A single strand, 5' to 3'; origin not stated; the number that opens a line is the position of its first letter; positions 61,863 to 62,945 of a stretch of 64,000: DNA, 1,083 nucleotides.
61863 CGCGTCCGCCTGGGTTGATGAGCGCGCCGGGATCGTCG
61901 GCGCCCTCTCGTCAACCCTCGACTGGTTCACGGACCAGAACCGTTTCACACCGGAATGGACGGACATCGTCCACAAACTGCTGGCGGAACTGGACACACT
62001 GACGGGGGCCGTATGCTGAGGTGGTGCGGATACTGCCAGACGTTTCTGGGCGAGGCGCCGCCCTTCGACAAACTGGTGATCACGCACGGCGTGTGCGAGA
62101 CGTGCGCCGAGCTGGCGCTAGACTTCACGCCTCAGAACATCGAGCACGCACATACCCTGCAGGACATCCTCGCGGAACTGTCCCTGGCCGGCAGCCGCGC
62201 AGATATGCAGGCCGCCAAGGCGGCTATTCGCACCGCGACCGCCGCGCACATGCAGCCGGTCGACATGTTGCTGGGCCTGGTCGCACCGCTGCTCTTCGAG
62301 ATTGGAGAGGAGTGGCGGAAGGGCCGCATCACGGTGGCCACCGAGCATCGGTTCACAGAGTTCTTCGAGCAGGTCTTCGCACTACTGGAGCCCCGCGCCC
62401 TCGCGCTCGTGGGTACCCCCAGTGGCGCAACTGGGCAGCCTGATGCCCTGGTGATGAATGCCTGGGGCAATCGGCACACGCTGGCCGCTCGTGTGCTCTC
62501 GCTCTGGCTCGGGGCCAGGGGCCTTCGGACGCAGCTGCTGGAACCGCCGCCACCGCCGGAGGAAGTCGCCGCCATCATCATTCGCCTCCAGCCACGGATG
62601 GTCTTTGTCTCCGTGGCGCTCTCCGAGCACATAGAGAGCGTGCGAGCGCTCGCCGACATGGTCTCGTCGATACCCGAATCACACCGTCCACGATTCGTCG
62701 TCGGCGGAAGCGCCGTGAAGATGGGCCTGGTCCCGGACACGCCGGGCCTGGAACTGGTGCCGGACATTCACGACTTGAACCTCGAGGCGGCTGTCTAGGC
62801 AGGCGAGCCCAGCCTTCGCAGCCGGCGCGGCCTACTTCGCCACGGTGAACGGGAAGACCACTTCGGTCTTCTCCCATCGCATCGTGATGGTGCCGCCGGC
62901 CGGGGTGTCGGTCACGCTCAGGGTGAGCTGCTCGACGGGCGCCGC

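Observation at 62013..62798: CarH-type B12 photoreceptor module with a Zn-ribbon in place of the DNA-binding domain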

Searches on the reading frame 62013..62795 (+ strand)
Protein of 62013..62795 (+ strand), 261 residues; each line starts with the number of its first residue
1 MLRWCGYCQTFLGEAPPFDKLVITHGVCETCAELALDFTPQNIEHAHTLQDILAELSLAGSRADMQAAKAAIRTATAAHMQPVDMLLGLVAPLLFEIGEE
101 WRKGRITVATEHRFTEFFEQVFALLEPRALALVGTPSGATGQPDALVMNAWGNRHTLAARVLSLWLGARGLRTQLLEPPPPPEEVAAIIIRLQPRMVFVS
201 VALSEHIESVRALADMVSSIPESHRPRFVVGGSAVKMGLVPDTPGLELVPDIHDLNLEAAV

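Call 3: search_protein_families(library=pfam, proteins=[window:62013-62795:+], max_evalue=1)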
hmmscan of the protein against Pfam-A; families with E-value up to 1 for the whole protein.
window:62013-62795:+ (261 aa): 2 families
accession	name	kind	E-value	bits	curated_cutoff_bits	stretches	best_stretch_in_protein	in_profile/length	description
PF02607.22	B12-binding_2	-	1.1e-09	38.8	23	1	55-126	4-74/74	B12 binding domain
PF02310.24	B12-binding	-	1.1e-09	38.6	32.1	1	147-235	5-91/121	B12 binding domain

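Call 4: search_protein_families(library=ncbifam, proteins=[window:62013-62795:+], max_evalue=1)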
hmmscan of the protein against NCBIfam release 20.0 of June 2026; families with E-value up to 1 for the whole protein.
window:62013-62795:+ (261 aa): 1 family
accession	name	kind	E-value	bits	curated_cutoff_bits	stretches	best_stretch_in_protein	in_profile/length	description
NF052513.1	TransRegCarH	equivalog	1.8e-17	63.5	400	1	50-238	81-254/274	HTH-type transcriptional repressor CarH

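Call 5: search_solved_structures(query=window:62013-62795:+, max_evalue=1, show_alignments=4)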
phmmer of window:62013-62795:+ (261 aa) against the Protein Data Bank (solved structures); distinct sequences matched with E-value up to 1: 13.
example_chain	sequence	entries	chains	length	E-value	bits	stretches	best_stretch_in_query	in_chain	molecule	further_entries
5c8a_A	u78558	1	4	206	1.1e-10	44.6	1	59-232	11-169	Light-dependent transcriptional regulator CarH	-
8c31_A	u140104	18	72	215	1.3e-10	44.3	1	59-232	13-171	Probable transcriptional regulator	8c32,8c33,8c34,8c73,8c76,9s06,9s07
8c35_A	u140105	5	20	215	2.2e-10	43.6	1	59-232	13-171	Probable transcriptional regulator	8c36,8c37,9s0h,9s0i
3whp_A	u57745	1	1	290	3.1e-10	43.1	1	59-232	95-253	Probable transcriptional regulator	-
5c8d_A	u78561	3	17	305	3.6e-10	42.9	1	59-232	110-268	Light-dependent transcriptional regulator CarH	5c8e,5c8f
8jbs_A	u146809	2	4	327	2.6e-06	30.3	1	64-235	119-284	Putative cobalamin binding protein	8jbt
8j2w_A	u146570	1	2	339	9.7e-05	25.1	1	71-204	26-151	Cobalamin-binding protein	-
8j2x_A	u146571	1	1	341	0.0001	25.1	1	71-204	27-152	Cobalamin-binding protein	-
7te2_A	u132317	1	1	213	0.00031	23.5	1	74-237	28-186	AerR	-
9cbq_A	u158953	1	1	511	0.47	13.1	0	63-203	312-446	Methionine synthase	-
8ssd_A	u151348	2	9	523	0.79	12.3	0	66-203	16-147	Methionine synthase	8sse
9cbo_A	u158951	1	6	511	0.86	12.2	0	63-203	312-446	Methionine synthase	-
2i2x_B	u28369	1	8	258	0.91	12.1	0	137-240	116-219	Methyltransferase 1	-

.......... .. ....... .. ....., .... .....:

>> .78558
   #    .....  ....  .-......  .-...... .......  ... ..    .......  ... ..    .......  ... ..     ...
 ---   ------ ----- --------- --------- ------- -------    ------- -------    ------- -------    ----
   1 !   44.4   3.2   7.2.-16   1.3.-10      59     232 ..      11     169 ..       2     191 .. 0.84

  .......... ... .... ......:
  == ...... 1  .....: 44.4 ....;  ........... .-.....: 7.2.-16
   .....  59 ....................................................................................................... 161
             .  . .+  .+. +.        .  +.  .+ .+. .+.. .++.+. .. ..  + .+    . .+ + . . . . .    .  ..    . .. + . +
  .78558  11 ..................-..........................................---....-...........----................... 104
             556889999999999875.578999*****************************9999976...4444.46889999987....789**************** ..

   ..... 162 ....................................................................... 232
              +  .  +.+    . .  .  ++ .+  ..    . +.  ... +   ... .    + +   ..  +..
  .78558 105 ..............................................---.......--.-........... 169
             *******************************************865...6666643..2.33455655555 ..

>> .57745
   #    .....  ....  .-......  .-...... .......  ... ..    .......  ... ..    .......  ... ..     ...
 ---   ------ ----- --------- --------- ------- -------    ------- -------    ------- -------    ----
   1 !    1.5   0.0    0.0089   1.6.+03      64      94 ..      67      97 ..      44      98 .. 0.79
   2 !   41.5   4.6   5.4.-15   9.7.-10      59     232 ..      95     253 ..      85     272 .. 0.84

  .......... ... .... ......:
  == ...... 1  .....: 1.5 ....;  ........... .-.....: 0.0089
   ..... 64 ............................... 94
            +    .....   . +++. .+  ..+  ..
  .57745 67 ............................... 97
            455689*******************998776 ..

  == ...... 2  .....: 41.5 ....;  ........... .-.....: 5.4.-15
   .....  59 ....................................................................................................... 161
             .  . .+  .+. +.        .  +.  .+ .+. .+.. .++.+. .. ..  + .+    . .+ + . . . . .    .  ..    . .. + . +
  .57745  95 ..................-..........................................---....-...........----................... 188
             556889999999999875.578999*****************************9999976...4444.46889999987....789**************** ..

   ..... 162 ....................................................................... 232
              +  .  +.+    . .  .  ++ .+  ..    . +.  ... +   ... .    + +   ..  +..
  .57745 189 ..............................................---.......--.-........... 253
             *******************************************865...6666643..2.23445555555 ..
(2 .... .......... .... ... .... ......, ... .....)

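Call 7: find_homologous_proteins(query=window:62013-62795:+, max_evalue=0.001)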
Query window:62013-62795:+ (261 aa): 22 proteins with E <= 0.001 among 5771 candidates.
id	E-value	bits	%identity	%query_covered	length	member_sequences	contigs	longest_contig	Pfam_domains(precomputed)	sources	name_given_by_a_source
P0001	1.7e-157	540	93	99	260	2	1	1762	PF02607.23,PF02310.25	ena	-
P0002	1.9e-137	475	83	100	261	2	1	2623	PF02607.23,PF02310.25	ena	-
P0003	5.5e-65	237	45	97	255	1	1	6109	PF02607.23,PF02310.25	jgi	jgi:methanogenic corrinoid protein MtbC1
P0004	1.4e-64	236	43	98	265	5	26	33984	PF02607.23,PF02310.25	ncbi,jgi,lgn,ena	jgi:methanogenic corrinoid protein MtbC1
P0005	2.6e-64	235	46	97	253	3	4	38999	PF02607.23,PF02310.25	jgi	jgi:methanogenic corrinoid protein MtbC1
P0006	4.8e-63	231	41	98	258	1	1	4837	PF02607.23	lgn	-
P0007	1.2e-61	226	42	98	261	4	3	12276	PF02607.23,PF02310.25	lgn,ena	-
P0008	2.5e-61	225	43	98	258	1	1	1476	PF02607.23,PF02310.25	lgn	-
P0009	2.6e-60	222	42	100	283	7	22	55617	PF02607.23,PF02310.25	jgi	jgi:methanogenic corrinoid protein MtbC1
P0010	1.8e-57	213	44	98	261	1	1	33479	PF02607.23,PF02310.25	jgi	jgi:methanogenic corrinoid protein MtbC1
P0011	3.4e-57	212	41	98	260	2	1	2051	PF02607.23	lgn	-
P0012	1.4e-55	207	40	98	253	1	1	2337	PF02607.23,PF02310.25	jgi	-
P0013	3.1e-55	205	39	98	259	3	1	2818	PF02607.23,PF02310.25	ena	-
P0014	4.9e-55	205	41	98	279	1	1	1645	PF02607.23,PF02310.25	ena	-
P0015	3.2e-52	196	38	98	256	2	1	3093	PF02607.23,PF02310.25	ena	-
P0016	1.5e-51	193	37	98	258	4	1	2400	PF02607.23,PF02310.25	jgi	jgi:methanogenic corrinoid protein MtbC1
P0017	1.8e-51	193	39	96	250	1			PF02607.23,PF02310.25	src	-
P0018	5.5e-44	169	43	79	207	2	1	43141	PF02607.23,PF02310.25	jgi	jgi:methanogenic corrinoid protein MtbC1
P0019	2.1e-33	134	34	92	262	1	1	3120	PF02607.23,PF02310.25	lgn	-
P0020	2.9e-31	127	32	98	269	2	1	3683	PF02607.23,PF02310.25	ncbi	-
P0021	7.2e-28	116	33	97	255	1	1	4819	PF02607.23,PF02310.25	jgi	jgi:methanogenic corrinoid protein MtbC1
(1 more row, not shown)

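Call 9: find_encoding_contigs(protein=P0009, flank=8000, max_places=4)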
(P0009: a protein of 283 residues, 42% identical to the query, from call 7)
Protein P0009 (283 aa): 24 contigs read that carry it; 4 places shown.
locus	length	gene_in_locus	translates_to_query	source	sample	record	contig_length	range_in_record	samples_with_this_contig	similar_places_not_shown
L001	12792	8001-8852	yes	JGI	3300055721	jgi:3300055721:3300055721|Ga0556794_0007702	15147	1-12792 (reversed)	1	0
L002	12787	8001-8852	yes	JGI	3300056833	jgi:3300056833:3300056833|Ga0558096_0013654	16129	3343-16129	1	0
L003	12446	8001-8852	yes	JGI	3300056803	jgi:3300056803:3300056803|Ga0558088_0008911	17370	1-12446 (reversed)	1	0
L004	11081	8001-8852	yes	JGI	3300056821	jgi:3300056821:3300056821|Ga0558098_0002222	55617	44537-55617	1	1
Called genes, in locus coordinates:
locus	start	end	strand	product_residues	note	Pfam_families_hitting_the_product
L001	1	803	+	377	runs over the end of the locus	PF01924:HypD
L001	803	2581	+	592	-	-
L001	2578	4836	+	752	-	PF00708:Acylphosphatase, PF07503:zf-HYPF, PF01300:Sua5_yciO_yrdC, PF17788:HypF_C, PF22521:HypF_C_2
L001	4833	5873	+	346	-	PF00586:AIRS, PF02769:AIRS_C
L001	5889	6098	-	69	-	PF13924:Lipocalin_5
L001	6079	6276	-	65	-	-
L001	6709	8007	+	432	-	-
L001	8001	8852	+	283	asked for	PF02607:B12-binding_2, PF02310:B12-binding (weak)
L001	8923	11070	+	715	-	PF00072:Response_reg, PF00989:PAS, PF08448:PAS_4, PF13426:PAS_9 (weak), PF00990:GGDEF, PF00563:EAL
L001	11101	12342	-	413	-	PF00990:GGDEF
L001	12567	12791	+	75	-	?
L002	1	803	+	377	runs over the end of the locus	PF01924:HypD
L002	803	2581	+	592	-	-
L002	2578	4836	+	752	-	PF00708:Acylphosphatase, PF07503:zf-HYPF, PF01300:Sua5_yciO_yrdC, PF17788:HypF_C, PF22521:HypF_C_2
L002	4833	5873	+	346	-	PF00586:AIRS, PF02769:AIRS_C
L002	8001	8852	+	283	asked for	PF02607:B12-binding_2, PF02310:B12-binding (weak)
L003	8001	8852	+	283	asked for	PF02607:B12-binding_2, PF02310:B12-binding (weak)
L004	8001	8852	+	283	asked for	PF02607:B12-binding_2, PF02310:B12-binding (weak)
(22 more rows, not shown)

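Call 10: find_encoding_contigs(protein=P0004, flank=8000, max_places=4)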
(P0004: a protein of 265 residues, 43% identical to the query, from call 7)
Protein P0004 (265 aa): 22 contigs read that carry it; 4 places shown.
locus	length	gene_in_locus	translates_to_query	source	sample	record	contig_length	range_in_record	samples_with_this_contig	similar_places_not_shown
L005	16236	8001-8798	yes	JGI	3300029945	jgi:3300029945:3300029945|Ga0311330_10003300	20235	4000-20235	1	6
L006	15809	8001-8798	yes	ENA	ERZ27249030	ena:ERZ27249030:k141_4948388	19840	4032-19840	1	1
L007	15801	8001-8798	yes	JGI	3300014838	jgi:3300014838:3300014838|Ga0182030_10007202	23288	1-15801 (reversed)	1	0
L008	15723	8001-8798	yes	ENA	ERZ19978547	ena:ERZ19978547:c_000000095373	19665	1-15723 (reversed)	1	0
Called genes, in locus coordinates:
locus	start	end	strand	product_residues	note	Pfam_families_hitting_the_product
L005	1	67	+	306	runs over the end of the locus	PF00005:ABC_tran, PF13304:AAA_21 (weak), PF13732:DrrA1-3_C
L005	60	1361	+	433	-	PF12679:ABC2_membrane_2, PF12698:ABC2_membrane_3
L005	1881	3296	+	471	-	PF11737:DUF3300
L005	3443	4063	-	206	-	PF13431:TPR_17 (faint), PF23914:TPR_CcmH_CycH, PF13424:TPR_12 (faint), PF00515:TPR_1 (weak), PF13371:TPR_9, PF13414:TPR_11, PF14559:TPR_19, PF13432:TPR_16 (weak), +4 more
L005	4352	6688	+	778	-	PF13493:DUF4118, PF00989:PAS, PF13426:PAS_9, PF00989:PAS, PF08448:PAS_4, PF13426:PAS_9, PF02518:HATPase_c, PF00072:Response_reg, +4 more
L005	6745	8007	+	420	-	PF01126:Heme_oxygenase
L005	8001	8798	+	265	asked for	PF02607:B12-binding_2, PF02310:B12-binding (weak)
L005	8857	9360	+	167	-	PF00583:Acetyltransf_1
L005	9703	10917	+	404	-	PF02417:Chromate_transp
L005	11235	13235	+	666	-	PF01590:GAF, PF01966:HD (faint), PF13185:GAF_2, PF13487:HD_5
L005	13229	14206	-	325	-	PF07885:Ion_trans_2, PF17655:IRK_C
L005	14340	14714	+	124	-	-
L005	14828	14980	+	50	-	-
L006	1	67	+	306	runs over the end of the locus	PF00005:ABC_tran, PF13304:AAA_21 (weak), PF13732:DrrA1-3_C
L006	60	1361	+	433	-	PF12679:ABC2_membrane_2, PF12698:ABC2_membrane_3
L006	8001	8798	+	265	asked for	PF02607:B12-binding_2, PF02310:B12-binding (weak)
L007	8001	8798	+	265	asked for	PF02607:B12-binding_2, PF02310:B12-binding (weak)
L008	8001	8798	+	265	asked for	PF02607:B12-binding_2, PF02310:B12-binding (weak)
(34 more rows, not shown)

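Call 29: find_related_loci(query=A1, collection=genome_contigs, flank=6000)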
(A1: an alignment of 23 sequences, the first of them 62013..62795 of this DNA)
Query A1 (261 aa) in genome_contigs; peptide patterns used: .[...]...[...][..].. (x = any residue, [..] = any of these).
85 stretches matched a pattern; 77 encode a relative of the query (tblastn E <= 1e-3); 77 distinct loci.
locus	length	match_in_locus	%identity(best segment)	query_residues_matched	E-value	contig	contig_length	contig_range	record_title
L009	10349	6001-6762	49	1-253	2e-76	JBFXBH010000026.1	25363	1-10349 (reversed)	MAG: Vicinamibacterales bacterium isolate CA_2019_TPBS_41 NODE_9437_length_25363_cov_6.892931_TPBS, whole genome shotgun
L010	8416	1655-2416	49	1-253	2e-76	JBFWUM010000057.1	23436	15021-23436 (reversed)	MAG: Vicinamibacterales bacterium isolate CA_2019_TPBF_70 NODE_10601_length_23436_cov_23.117337_TPBF, whole genome shotg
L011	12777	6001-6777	46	1-259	3e-76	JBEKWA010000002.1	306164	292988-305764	MAG: Steroidobacteraceae bacterium isolate SPRUCE 617 SPRUCE_617_2, whole genome shotgun sequence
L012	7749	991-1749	48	1-253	6e-75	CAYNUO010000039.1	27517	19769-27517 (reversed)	MAG TPA_asm: uncultured Bifidobacteriaceae bacterium isolate SRP150892_co2_2 genome assembly, contig: NODE_2239_length_2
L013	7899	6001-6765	42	1-255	6e-72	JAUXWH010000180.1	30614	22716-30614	MAG: Bradyrhizobium sp. isolate C15_maxbin.089_sub C15_k141_200938, whole genome shotgun sequence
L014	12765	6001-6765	45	1-255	7e-71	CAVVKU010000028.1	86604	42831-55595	MAG: uncultured Gammaproteobacteria bacterium isolate MFD04780.bin.2.110 genome assembly, contig: contig_71187, whole ge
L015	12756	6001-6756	42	1-252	2e-70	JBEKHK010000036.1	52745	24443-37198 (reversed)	MAG: Steroidobacteraceae bacterium isolate SPRUCE 275 SPRUCE_275_36, whole genome shotgun sequence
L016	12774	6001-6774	43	1-258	7e-70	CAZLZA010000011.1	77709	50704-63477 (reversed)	MAG TPA_asm: uncultured Acidobacteriaceae bacterium isolate binchicken_co3_565 genome assembly, contig: NODE_850_length_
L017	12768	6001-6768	48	1-260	4e-67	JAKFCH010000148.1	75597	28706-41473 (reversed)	MAG: Deltaproteobacteria bacterium isolate LC016 contig-124_288, whole genome shotgun sequence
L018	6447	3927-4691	43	1-255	3e-66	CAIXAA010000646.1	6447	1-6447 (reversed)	MAG: uncultured Myxococcales bacterium isolate MJ120716A_bin-0880 genome assembly, contig: bin-0880:646/998, whole genom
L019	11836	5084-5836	43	1-255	8e-66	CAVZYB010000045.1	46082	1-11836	MAG: uncultured Acidobacteriota bacterium isolate MFD01828.bin.2.47 genome assembly, contig: contig_72098, whole genome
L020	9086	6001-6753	43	1-255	7e-66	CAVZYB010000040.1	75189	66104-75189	MAG: uncultured Acidobacteriota bacterium isolate MFD01828.bin.2.47 genome assembly, contig: contig_52865, whole genome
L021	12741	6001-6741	44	1-252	4e-65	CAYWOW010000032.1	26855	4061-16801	MAG TPA_asm: uncultured Acetobacteraceae bacterium isolate binchicken_co3_425 genome assembly, contig: NODE_5558_length_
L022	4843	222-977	44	1-252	8e-65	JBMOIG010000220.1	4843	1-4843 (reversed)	MAG: Myxococcota bacterium isolate Deming_bin.407 contig62342, whole genome shotgun sequence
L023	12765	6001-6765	41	1-255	4e-64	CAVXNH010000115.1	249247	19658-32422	MAG: uncultured Alphaproteobacteria bacterium isolate MFD04780.bin.2.135 genome assembly, contig: contig_7105, whole gen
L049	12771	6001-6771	34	1-260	4e-42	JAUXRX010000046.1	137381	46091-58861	MAG: Archangium sp. isolate C12_metabat.bin.17_sub C12_k141_423574, whole genome shotgun sequence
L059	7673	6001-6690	35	1-236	6e-36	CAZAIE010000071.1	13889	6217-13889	MAG TPA_asm: uncultured Myxococcaceae bacterium isolate binchicken_co269_54 genome assembly, contig: NODE_4222_length_13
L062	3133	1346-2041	35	1-236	2e-35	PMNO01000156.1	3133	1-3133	MAG: Myxococcales bacterium isolate fen_1088 73.20100900_E3S.13_contig_21302, whole genome shotgun sequence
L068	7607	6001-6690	32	1-236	4e-33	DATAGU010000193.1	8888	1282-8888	MAG TPA_asm: Polyangia bacterium isolate SMAG_U6837 k141_4135145, whole genome shotgun sequence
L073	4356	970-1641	32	1-236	6e-30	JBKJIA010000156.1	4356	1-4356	MAG: Polyangiales bacterium isolate ant_bin.134 S1Ck117_5053943_flag_0_multi_10.9528_len_4356, whole genome shotgun sequ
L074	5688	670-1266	32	1-209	5e-29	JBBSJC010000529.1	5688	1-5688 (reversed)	MAG: Polyangiales bacterium isolate LS4_concoct.218 LS4_concoct.218_K_3341108_L_5688_cov_12.0000, whole genome shotgun s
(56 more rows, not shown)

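Call 34: predict_structure(alignment_id=A1)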
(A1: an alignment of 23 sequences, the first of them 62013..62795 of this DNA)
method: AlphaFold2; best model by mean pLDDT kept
length: 261 residues; sequences in the alignment: 23
mean_pLDDT: 87.8   pTM: 0.83
mean pLDDT of the five models: 87.8, 85.8, 81.4, 78.7, 77.2
residues with pLDDT >= 90: 134; 70-90: 113; 50-70: 10; < 50: 4
segments of 3 or more residues with pLDDT < 50: 136-139
pLDDT, mean of each block of 10 residues (from residue 1): 89 88 87 78 76 95 97 93 92 90 92 93 91 58 90 85 89 90 89 94 87 90 92 90 89 81 57
secondary structure, 60 per line:
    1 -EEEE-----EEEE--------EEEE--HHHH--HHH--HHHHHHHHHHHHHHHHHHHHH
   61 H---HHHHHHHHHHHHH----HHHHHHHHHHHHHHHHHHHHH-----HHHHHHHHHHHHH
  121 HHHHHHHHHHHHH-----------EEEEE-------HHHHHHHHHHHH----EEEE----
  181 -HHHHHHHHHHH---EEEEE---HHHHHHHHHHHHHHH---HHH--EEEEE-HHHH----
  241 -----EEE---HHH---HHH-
elements in order: E2-5 E11-14 E23-26 H29-32 H40-61 H65-77 H82-102 H108-133 E145-149 H157-168 E173-176 H182-192 E196-200 H204-218 E227-231 H233-236 E246-248

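Call 40: fold_search(model_id=the predicted structure, library=pdb)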
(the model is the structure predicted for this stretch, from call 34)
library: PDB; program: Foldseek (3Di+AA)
matches with E <= 10: 1221; with E <= 0.001: 88
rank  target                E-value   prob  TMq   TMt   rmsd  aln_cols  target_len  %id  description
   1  5c8d_F                3.2e-10  1.00  0.56  0.54   6.8       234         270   27  Crystal structure of full-length Thermus thermophilus CarH bound to adenosylcobalamin (dark state) (released 2015-09-30)
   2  8c31_A                4.8e-10  1.00  0.54  0.70   3.9       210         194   28  Dark state 1.8 Angstrom crystal structure of cobalamin binding domain belonging to a light-dependent transcription reg (released 2023-08-16)
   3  5c8d_C                5.6e-10  1.00  0.55  0.63   9.9       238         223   26  Crystal structure of full-length Thermus thermophilus CarH bound to adenosylcobalamin (dark state) (released 2015-09-30)
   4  8c76_A                6.3e-10  1.00  0.54  0.69   4.7       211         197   27  Light-state 2.5 Angstrom wild-type X-ray crystal structure of the cobalamin binding domain belonging to a light-depend (released 2023-08-09)
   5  8c35_A                6.3e-10  1.00  0.53  0.69   4.6       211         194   27  Dark state 2.1 Angstrom crystal structure of H132A variant of cobalamin binding domain belonging to a light-dependent  (released 2023-08-16)
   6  9s06_D                6.7e-10  1.00  0.61  0.78   3.6       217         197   28  Dark-state of CBD of TtCarH (TR-SFX, SACLA) (released 2026-01-28)
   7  5c8d_G                7.0e-10  1.00  0.55  0.55   8.6       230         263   26  Crystal structure of full-length Thermus thermophilus CarH bound to adenosylcobalamin (dark state) (released 2015-09-30)
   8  5c8d_E                7.0e-10  1.00  0.55  0.52   8.7       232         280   27  Crystal structure of full-length Thermus thermophilus CarH bound to adenosylcobalamin (dark state) (released 2015-09-30)
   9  5c8d_A                8.8e-10  1.00  0.55  0.65   8.2       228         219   27  Crystal structure of full-length Thermus thermophilus CarH bound to adenosylcobalamin (dark state) (released 2015-09-30)
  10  5c8f                  1.2e-09  1.00  0.48  0.46  10.7       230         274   26  Crystal structure of light-exposed full-length Thermus thermophilus CarH bound to cobalamin (released 2015-09-30)
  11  8c73_C                1.5e-09  1.00  0.56  0.72   4.6       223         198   27  Dark state 1.8 Angstrom crystal structure of cobalamin binding domain belonging to a light-dependent transcription reg (released 2023-08-09)
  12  9s0h_B                1.5e-09  1.00  0.54  0.70   3.5       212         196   28  Dark-state of CBD of TtCarH mutant - H132A (SSX, DLS) (released 2026-01-28)
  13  5c8d_D                1.6e-09  1.00  0.55  0.53   6.8       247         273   25  Crystal structure of full-length Thermus thermophilus CarH bound to adenosylcobalamin (dark state) (released 2015-09-30)
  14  8c31_D                1.8e-09  1.00  0.54  0.70   4.0       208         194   28  Dark state 1.8 Angstrom crystal structure of cobalamin binding domain belonging to a light-dependent transcription reg (released 2023-08-16)
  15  5c8d_B                1.9e-09  1.00  0.54  0.63   7.1       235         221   26  Crystal structure of full-length Thermus thermophilus CarH bound to adenosylcobalamin (dark state) (released 2015-09-30)
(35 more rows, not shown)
